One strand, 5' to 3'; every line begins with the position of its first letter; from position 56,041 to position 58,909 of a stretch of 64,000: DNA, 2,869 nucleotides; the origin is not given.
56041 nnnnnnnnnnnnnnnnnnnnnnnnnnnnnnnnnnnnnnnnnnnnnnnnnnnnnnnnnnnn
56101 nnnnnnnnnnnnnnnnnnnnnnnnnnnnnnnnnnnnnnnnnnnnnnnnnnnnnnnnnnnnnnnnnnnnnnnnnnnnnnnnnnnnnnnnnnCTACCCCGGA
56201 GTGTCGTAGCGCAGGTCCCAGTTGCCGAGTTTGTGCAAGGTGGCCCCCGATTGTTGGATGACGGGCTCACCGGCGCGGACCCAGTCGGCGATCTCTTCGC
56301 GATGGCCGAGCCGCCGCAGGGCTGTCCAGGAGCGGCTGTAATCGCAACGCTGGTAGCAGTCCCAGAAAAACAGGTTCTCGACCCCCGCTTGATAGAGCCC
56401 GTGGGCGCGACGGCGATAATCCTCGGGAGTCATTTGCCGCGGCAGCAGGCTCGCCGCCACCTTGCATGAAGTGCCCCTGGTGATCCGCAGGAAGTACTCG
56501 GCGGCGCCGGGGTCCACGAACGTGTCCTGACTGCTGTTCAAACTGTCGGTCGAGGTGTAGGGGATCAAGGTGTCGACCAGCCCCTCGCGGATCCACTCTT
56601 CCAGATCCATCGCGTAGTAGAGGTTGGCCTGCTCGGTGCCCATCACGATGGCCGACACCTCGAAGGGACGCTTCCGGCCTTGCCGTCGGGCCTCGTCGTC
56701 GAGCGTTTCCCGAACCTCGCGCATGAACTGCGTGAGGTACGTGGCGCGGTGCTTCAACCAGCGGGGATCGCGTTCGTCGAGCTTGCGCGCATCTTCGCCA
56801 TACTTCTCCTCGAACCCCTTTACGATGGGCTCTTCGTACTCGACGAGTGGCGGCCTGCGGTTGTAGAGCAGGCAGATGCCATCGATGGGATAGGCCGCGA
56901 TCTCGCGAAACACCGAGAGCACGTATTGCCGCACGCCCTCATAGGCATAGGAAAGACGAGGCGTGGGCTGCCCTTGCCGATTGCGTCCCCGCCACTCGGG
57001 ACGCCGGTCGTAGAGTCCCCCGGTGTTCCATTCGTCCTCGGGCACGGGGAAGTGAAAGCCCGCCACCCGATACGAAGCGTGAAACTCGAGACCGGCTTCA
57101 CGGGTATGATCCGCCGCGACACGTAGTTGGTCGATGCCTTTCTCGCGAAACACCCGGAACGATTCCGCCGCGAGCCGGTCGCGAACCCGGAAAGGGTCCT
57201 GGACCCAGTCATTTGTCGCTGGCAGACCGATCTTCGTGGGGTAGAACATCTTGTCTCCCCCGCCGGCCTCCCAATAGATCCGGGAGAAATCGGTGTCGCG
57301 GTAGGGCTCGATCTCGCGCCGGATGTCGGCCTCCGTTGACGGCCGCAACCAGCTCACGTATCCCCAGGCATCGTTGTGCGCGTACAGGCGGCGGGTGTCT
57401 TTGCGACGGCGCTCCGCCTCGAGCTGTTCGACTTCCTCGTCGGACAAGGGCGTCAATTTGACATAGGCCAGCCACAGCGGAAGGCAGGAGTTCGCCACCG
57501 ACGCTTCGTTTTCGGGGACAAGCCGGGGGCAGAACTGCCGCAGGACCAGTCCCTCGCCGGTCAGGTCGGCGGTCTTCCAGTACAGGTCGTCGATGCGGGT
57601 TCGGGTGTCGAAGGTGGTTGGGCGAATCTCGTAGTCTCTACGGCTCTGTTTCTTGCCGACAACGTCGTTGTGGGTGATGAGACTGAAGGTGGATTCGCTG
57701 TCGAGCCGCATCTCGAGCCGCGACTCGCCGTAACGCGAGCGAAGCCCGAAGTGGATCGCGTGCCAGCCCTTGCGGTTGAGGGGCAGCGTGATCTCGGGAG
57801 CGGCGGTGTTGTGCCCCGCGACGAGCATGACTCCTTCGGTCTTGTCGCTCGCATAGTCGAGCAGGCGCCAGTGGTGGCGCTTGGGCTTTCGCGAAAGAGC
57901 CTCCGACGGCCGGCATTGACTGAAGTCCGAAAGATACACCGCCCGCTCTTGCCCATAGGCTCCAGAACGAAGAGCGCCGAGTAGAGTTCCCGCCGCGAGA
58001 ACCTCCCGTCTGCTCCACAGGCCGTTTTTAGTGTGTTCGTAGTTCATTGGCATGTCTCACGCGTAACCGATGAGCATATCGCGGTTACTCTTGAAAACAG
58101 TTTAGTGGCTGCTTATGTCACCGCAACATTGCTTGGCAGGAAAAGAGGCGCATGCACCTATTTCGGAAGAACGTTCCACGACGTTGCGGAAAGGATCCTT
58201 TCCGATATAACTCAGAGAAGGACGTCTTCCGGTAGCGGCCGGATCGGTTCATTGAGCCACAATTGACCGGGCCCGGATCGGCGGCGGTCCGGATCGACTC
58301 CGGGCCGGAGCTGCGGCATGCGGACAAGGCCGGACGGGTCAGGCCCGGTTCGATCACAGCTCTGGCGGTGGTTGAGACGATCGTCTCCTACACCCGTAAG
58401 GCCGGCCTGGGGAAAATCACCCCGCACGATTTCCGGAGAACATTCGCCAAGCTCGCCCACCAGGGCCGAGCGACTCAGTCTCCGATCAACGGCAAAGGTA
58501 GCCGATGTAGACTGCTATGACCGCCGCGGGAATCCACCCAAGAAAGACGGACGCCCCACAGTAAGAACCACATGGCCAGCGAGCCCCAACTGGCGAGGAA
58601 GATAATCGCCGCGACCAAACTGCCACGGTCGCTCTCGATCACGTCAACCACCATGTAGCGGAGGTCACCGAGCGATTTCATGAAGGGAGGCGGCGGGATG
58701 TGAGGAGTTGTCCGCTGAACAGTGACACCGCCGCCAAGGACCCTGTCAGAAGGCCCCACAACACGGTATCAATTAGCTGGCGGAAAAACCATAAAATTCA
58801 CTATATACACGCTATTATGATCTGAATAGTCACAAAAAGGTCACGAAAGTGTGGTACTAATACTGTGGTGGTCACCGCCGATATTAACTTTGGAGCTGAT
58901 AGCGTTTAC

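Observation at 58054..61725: Low-GC islet with a GmrSD-like DUF262/DUF1524 gene, a deaminase and two integrase remnants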

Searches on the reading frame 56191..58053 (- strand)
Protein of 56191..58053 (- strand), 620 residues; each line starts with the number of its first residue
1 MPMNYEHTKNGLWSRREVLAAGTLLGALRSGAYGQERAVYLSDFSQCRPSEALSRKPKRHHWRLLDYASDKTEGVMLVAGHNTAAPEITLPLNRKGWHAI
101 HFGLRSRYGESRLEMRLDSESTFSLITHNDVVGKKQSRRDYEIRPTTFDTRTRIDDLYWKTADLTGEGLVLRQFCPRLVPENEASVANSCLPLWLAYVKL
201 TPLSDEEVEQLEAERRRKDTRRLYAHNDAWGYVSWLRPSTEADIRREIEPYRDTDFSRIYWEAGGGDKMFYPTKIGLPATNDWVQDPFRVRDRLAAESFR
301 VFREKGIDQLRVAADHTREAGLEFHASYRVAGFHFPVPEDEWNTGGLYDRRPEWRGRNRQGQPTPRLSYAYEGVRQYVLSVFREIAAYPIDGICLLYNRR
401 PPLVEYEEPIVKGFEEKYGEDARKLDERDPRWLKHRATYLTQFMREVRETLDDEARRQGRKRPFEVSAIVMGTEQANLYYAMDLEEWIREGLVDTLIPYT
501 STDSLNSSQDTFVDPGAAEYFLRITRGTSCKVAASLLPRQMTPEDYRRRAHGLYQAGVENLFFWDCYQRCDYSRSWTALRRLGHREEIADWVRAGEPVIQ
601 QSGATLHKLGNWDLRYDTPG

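Call 3: search_protein_families(library=pfam, proteins=[window:56191-58053:-], max_evalue=0.01)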
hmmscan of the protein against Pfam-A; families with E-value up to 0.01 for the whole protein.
window:56191-58053:- (620 aa): 1 family
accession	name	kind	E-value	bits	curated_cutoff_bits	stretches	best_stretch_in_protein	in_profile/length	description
PF02638.21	GHL10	-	1.4e-06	28.1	27.9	1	297-500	59-260/311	Glycosyl hydrolase-like 10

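Call 4: search_protein_families(library=padloc, proteins=[window:56191-58053:-], max_evalue=0.01)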
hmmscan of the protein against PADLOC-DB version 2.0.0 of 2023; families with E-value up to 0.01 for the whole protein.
window:56191-58053:- (620 aa): 0 families

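Call 10: search_protein_families(library=ncbifam, proteins=[window:56191-58053:-], max_evalue=1)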
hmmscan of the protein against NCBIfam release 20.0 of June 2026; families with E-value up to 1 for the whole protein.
window:56191-58053:- (620 aa): 0 families

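Call 12: find_related_loci(query=window:56191-58053:-, collection=genome_contigs, flank=10000)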
Query window:56191-58053:- (620 aa) in genome_contigs; peptide patterns used: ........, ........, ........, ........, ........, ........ (x = any residue, [..] = any of these).
44 stretches matched a pattern; 20 encode a relative of the query (tblastn E <= 1e-3); 20 distinct loci.
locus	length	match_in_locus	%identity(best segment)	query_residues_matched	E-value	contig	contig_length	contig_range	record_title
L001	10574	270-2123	97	3-620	0e+0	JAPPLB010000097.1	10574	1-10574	MAG: Bryobacterales bacterium isolate RHO3_bin_12 NODE_7847_length_10574_cov_51.094876, whole genome shotgun sequence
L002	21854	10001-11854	97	3-620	0e+0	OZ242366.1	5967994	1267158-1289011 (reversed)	MAG: Bryobacterales bacterium isolate f0b9ad3e-bf3f-4545-832f-1a66c2db78ab genome assembly, chromosome: 1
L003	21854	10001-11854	94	3-620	0e+0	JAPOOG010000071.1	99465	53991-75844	MAG: Bryobacterales bacterium isolate APA_bin_29 c_000000609481, whole genome shotgun sequence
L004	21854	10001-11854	92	3-620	0e+0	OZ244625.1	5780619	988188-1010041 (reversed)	MAG: Bryobacterales bacterium isolate 977db337-f3f5-4b10-816d-e0f1db46c981 genome assembly, chromosome: 1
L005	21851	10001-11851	83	2-620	0e+0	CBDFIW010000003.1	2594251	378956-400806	MAG: Bryobacterales bacterium isolate a16c973b-f436-4e7a-b46b-e4efcddd1fd4 genome assembly, contig: contig_3, whole geno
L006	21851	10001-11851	83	2-620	0e+0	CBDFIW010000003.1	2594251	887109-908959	MAG: Bryobacterales bacterium isolate a16c973b-f436-4e7a-b46b-e4efcddd1fd4 genome assembly, contig: contig_3, whole geno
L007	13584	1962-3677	57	35-620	0e+0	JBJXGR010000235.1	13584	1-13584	MAG: Bryobacteraceae bacterium isolate F1F2.bin.195 k127_3233959, whole genome shotgun sequence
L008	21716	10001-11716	57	35-620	0e+0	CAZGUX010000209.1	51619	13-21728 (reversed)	MAG TPA_asm: uncultured Solibacteraceae bacterium isolate binchicken_co200_316 genome assembly, contig: k141_469922, who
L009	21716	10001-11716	55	35-620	0e+0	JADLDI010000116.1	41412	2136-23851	MAG: Bryobacterales bacterium isolate SJ270 c_000001418021, whole genome shotgun sequence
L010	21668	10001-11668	54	40-620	0e+0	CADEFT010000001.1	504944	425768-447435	MAG: uncultured Acidobacteria bacterium isolate Acidobacteria sp. RBC033 genome assembly, contig: MAG033_1, whole genome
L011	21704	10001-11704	51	9-620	0e+0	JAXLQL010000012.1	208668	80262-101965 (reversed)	MAG: Bryobacteraceae bacterium isolate STL-ACI2 C1.117.fa-12, whole genome shotgun sequence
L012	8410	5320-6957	49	34-620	0e+0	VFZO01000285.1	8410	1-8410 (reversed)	MAG: Acidobacteria bacterium isolate M_DeepCast_100m_m2_066 M_DeepCast_100m_m2_066_Ga0194119_10017665, whole genome shot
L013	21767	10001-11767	46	33-620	0e+0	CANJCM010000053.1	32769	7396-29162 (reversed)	MAG: Opitutae bacterium isolate RH-23may17-1088 genome assembly, contig: RH-23may17-C9471, whole genome shotgun sequence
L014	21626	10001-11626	50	38-620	0e+0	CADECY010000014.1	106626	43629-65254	MAG: uncultured Acidobacteria bacterium isolate Acidobacteria sp. RBC020 genome assembly, contig: MAG020_14, whole genom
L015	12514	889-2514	49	38-620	0e+0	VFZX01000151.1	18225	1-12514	MAG: Acidobacteria bacterium isolate K_Offshore_80m_m2_003 K_Offshore_80m_m2_003_Ga0194132_10006435, whole genome shotgu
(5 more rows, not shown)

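Call 51: search_protein_families(library=pfam, proteins=[L002:7493-9649:-, L003:8127-8534:-, L003:7189-7761:-], max_evalue=0.01)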
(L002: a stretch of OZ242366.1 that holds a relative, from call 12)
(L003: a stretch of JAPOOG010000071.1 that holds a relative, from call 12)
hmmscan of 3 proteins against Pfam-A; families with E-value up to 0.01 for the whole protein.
L002:7493-9649:- (718 aa): 9 families
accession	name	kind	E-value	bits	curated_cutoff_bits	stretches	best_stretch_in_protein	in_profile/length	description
PF00578.27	AhpC-TSA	-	3.6e-14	53.2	26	1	579-691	5-123/124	AhpC/TSA family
PF08534.16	Redoxin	-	1.1e-12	48.5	26.6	1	578-695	5-134/148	Redoxin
PF13905.12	Thioredoxin_8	-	1.4e-06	29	27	1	599-689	1-94/94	Thioredoxin-like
PF13432.12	TPR_16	-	1.6e-06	28.8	32.7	1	117-170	11-62/65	Tetratricopeptide repeat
PF00085.26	Thioredoxin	-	7.8e-06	26.3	23.5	1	599-648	18-65/103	Thioredoxin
PF24575.1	TPR_Slam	-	0.00069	20.4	35.2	0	118-147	62-91/104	Surface lipoprotein assembly modifier, N-terminal TPR repeats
PF13428.12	TPR_14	-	0.001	20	23.5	0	118-146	16-44/44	Tetratricopeptide repeat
PF14595.12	Thioredoxin_9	-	0.0014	18.9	25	1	573-661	17-100/129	Thioredoxin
PF14559.12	TPR_19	-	0.0025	18.6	25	1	119-147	7-35/68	Tetratricopeptide repeat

L003:8127-8534:- (135 aa): 1 family
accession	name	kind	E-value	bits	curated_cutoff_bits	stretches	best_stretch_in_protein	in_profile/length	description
PF01850.27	PIN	-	8.8e-20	72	23.6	1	5-126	1-119/120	PIN domain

L003:7189-7761:- (190 aa): 1 family
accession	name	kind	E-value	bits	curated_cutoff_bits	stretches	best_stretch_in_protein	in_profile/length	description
PF07045.17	DUF1330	-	3.5e-27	95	23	1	98-190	2-94/94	Domain of unknown function (DUF1330)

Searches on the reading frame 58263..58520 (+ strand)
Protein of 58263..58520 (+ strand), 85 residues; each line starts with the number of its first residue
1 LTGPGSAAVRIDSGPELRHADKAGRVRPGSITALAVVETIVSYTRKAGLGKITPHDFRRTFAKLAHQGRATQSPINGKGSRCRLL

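Call 3: search_protein_families(library=pfam, proteins=[window:58263-58520:+], max_evalue=0.01)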
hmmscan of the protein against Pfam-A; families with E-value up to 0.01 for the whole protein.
window:58263-58520:+ (85 aa): 0 families

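Call 4: search_protein_families(library=padloc, proteins=[window:58263-58520:+], max_evalue=0.01)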
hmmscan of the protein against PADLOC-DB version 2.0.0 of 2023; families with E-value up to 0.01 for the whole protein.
window:58263-58520:+ (85 aa): 0 families

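Call 10: search_protein_families(library=ncbifam, proteins=[window:58263-58520:+], max_evalue=1)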
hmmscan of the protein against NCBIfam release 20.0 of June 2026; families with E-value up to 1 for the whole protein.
window:58263-58520:+ (85 aa): 4 families
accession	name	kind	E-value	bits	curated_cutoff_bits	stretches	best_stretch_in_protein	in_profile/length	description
NF040815.2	recomb_XerA_Arch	equivalog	0.00017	21.2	220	1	29-64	189-225/263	site-specific tyrosine recombinase/integron integrase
TIGR02225.1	recomb_XerD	equivalog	0.07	12.4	329.6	1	30-63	210-244/290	site-specific tyrosine recombinase XerD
NF007592.0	PRK10234.1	equivalog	0.18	11.9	148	1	31-71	4-43/121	transcriptional regulator GutM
NF003462.0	PRK05084.1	equivalog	0.22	10.2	267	1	30-67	282-318/360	tyrosine recombinase XerS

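Call 11: search_protein_families(library=pfam, proteins=[window:58263-58520:+], max_evalue=10)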
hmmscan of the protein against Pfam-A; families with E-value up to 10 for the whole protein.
window:58263-58520:+ (85 aa): 1 family
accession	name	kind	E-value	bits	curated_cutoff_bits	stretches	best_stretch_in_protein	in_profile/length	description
PF00589.27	Phage_integrase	-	0.18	12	27.1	1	37-63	111-138/172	Phage integrase family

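Call 39: find_homologous_proteins(query=window:58269-58517:+, max_evalue=0.01)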
Query seq(83 aa) (83 aa): 7 proteins with E <= 0.01 among 9 candidates.
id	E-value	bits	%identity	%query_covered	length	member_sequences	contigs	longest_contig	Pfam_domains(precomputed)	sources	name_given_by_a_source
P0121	7.7e-18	82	64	87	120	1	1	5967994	PF00589.28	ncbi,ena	-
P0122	6.9e-16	76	68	71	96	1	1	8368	-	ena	-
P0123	2.5e-15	74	63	72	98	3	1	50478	PF00589.28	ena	-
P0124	5.7e-14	70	72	64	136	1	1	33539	PF00589.28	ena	-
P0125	9.1e-11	60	74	52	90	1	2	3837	-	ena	-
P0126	1.3e-10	59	71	54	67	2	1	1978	-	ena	-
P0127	1.8e-8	52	60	57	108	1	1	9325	PF00589.28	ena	-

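Call 41: find_encoding_contigs(protein=P0121, flank=8000, max_places=4)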
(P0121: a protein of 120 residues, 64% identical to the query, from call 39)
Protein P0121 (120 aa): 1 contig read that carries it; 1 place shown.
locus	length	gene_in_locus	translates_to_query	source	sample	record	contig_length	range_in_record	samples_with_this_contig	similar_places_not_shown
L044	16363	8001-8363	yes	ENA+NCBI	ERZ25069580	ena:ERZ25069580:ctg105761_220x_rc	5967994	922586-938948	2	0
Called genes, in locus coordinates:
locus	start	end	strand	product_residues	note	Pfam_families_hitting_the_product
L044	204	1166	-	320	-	PF05235:CHAD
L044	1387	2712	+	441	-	PF04055:Radical_SAM, PF06969:HemN_C (weak)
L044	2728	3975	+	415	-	PF00070:Pyr_redox (faint), PF00890:FAD_binding_2 (faint), PF01266:DAO (faint), PF01494:FAD_binding_3, PF04820:Trp_halogenase, PF07992:Pyr_redox_2 (faint), PF12831:FAD_oxidored, PF04820:Trp_halogenase, +1 more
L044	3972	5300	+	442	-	PF00501:AMP-binding, PF14535:AMP-binding_C_2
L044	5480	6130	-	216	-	-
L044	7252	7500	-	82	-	-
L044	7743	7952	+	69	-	PF00589:Phage_integrase (weak)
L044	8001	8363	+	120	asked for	PF00589:Phage_integrase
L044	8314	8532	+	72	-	-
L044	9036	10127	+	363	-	PF13304:AAA_21, PF13175:AAA_15 (weak)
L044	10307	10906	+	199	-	PF01844:HNH (faint)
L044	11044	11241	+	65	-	-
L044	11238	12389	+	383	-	PF04055:Radical_SAM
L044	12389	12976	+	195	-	PF13640:2OG-FeII_Oxy_3, PF13661:2OG-FeII_Oxy_4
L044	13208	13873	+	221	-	-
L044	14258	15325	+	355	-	PF13271:DUF4062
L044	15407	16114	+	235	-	PF01609:DDE_Tnp_1, PF13701:DDE_Tnp_1_4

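Call 51: search_protein_families(library=pfam, proteins=[L044:8775-10127:+, L044:10307-10906:+], max_evalue=0.01)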
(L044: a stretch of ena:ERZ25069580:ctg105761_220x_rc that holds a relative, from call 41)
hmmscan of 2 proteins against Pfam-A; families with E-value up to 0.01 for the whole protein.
L044:8775-10127:+ (450 aa): 9 families
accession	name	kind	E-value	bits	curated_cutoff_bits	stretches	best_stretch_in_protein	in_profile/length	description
PF13304.12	AAA_21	-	2.2e-22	80.9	27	2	207-337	175-303/304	AAA domain, putative AbiEii toxin, Type IV TA system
PF13175.12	AAA_15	-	4.4e-14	53.3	32.1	2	271-337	309-374/374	AAA ATPase domain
PF13476.12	AAA_23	-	5.7e-09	37.3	27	1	12-59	1-41/201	AAA domain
PF02463.25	SMC_N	-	1.9e-08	34.5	40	1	12-349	4-213/220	RecF/RecN/SMC N terminal domain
PF00004.35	AAA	-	0.0004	21.3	21.2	0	41-60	2-21/131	ATPase family associated with various cellular activities (AAA)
PF13401.12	AAA_22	-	0.00042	21.1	27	0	36-81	4-52/130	AAA domain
PF00005.33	ABC_tran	-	0.00055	21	25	1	37-59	11-33/137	ABC transporter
PF13191.12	AAA_16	-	0.0024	18.8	32.6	0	27-58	13-45/167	AAA ATPase domain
PF13555.12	AAA_29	-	0.0081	16.3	27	0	37-55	22-40/61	P-loop containing region of AAA domain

L044:10307-10906:+ (199 aa): 2 families
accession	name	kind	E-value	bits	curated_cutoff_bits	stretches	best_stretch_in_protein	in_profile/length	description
PF01844.29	HNH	-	3.1e-06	27.7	21.4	1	48-66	28-46/47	HNH endonuclease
PF14279.12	HNH_5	-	0.0076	16.6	27.5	0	48-68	27-47/56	HNH endonuclease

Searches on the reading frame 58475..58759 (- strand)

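Call 3: search_protein_families(library=pfam, proteins=[window:58475-58759:-], max_evalue=0.01)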
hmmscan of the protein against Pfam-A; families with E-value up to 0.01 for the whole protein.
window:58475-58759:- (94 aa): 0 families

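Call 11: search_protein_families(library=pfam, proteins=[window:58475-58759:-], max_evalue=10)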
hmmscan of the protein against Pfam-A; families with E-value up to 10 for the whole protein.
window:58475-58759:- (94 aa): 1 family
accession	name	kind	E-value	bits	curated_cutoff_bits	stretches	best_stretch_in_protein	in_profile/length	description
PF23408.1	TMEM126_like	-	0.067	13.1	24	1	12-69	181-235/254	TMEM126-like protein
